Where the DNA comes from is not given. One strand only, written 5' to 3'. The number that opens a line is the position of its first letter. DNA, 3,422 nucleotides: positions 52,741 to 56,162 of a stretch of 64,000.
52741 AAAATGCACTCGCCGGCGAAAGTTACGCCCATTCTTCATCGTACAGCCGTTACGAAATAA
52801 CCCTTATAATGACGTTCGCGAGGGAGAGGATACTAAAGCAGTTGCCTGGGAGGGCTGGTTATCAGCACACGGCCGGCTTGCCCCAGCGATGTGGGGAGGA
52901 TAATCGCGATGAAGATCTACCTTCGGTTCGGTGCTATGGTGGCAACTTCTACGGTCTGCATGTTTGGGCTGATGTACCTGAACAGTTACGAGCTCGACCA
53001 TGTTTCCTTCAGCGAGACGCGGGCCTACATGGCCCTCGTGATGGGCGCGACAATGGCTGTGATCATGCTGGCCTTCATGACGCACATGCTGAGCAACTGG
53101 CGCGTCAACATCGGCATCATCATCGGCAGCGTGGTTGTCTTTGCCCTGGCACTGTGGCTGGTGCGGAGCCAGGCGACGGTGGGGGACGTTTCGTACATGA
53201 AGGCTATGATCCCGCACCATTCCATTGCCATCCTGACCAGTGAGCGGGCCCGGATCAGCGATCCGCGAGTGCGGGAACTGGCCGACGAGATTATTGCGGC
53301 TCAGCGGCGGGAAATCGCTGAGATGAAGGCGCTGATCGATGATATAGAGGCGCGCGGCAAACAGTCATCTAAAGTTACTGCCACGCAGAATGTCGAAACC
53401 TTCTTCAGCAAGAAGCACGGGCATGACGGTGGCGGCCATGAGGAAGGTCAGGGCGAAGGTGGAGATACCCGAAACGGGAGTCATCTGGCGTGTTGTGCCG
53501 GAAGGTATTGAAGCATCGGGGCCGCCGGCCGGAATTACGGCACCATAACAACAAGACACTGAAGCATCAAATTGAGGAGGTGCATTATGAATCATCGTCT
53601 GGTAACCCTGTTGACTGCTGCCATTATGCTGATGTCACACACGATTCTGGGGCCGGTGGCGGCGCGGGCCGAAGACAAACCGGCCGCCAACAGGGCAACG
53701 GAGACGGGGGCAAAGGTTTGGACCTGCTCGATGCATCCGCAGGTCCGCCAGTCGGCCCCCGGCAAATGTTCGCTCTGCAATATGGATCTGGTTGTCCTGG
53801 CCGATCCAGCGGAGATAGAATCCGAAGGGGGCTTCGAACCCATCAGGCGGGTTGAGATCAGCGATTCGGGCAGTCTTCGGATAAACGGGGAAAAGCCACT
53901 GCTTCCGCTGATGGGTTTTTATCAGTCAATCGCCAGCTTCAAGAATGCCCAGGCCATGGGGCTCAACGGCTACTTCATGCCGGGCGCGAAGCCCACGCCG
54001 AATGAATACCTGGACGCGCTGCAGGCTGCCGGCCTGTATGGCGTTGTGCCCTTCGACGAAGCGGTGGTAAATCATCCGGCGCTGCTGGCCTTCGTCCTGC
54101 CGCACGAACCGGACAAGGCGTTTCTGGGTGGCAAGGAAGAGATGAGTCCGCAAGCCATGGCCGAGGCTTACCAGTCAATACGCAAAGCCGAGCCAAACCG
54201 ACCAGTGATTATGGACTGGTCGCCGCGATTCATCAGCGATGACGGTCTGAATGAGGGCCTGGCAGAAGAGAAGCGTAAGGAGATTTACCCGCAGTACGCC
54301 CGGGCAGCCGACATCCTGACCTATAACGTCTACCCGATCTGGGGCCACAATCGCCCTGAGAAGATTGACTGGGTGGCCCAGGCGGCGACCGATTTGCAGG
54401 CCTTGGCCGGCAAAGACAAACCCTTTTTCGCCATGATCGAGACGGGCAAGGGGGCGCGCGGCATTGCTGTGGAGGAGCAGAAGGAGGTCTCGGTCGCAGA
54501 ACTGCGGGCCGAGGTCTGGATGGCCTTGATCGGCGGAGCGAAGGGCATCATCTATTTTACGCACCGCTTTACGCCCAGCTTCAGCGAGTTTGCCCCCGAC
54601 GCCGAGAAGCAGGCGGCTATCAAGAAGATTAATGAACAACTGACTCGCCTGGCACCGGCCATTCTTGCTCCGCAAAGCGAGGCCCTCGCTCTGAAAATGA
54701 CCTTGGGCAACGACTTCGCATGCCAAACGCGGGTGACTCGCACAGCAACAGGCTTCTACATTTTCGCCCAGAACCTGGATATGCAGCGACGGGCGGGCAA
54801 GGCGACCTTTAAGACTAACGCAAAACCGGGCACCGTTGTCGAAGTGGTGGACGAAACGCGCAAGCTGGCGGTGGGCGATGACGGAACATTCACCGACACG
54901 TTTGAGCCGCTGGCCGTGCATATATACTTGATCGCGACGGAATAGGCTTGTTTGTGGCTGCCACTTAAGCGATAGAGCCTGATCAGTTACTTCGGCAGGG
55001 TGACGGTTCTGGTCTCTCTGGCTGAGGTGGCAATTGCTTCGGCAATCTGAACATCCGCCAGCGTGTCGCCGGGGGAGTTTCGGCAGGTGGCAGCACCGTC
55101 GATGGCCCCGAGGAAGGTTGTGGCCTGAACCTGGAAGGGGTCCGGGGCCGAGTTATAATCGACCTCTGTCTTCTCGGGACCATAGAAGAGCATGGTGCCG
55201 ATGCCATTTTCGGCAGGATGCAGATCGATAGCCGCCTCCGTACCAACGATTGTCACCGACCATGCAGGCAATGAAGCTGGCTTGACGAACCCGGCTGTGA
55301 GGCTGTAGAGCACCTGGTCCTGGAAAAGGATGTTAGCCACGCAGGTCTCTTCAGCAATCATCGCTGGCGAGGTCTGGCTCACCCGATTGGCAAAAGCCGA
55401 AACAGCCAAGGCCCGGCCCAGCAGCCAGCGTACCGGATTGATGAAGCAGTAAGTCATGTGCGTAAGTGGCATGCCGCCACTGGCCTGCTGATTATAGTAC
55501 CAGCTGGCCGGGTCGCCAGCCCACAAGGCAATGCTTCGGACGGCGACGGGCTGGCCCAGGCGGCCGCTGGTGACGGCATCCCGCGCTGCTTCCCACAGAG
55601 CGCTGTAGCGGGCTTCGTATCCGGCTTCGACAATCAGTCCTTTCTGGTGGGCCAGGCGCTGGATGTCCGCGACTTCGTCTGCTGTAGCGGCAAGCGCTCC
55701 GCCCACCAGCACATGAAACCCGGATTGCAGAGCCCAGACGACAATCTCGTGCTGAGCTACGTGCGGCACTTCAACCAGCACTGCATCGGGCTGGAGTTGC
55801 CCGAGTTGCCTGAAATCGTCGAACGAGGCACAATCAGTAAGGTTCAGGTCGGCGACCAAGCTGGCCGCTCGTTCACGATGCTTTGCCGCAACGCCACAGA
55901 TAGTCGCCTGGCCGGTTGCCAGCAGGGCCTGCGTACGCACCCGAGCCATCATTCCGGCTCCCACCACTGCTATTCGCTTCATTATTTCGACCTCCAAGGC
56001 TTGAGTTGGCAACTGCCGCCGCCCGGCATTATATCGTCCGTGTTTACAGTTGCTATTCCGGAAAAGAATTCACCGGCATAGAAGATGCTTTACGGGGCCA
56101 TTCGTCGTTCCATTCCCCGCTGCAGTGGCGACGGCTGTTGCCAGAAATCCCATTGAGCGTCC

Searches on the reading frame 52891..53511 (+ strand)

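Call 64: search_protein_families(library=ncbifam, proteins=[window:52891-53511:+], max_evalue=0.000001)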
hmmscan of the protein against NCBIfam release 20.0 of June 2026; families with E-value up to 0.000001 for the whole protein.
window:52891-53511:+ (206 aa): 1 family
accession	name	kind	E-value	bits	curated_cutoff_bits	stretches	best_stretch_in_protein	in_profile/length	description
NF049983.1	CopM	equivalog_domain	1.4e-11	44.2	90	1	97-147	19-71/73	CopM family metallochaperone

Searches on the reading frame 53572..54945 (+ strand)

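Call 22: search_protein_families(library=pfam, proteins=[window:53572-54945:+], max_evalue=0.00001)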
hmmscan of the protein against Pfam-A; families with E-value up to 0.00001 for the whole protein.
window:53572-54945:+ (457 aa): 1 family
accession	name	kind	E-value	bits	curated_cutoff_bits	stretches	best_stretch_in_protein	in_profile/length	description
PF19335.5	HMBD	-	3.4e-12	46.5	23.6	1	49-74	1-26/28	Heavy metal binding domain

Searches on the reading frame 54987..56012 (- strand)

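Call 64: search_protein_families(library=ncbifam, proteins=[window:54987-56012:-], max_evalue=0.000001)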
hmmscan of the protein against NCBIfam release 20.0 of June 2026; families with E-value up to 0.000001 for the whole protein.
window:54987-56012:- (341 aa): 5 families
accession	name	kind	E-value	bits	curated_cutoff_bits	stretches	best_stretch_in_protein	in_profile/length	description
NF041392.1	XylDh_Gfo6_Halo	equivalog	1.3e-17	63.7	350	1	13-339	18-350/350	D-xylose 1-dehydrogenase Gfo6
TIGR04380.1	myo_inos_iolG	equivalog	2.9e-16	59.3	355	1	13-337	3-329/330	inositol 2-dehydrogenase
NF040723.1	UDP-GlcNAcDh_Arch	equivalog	5.4e-13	49.1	450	1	13-159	2-145/302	UDP-N-acetylglucosamine 3-dehydrogenase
NF052679.1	InsChiInosDhIolG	equivalog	1e-09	37.9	540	1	13-161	4-154/343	bifunctional inositol 2-dehydrogenase/D-chiro-inositol 1-dehydrogenase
NF052479.1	LevoglcsnDh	equivalog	4.8e-09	35.4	650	1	13-217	5-221/386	levoglucosan dehydrogenase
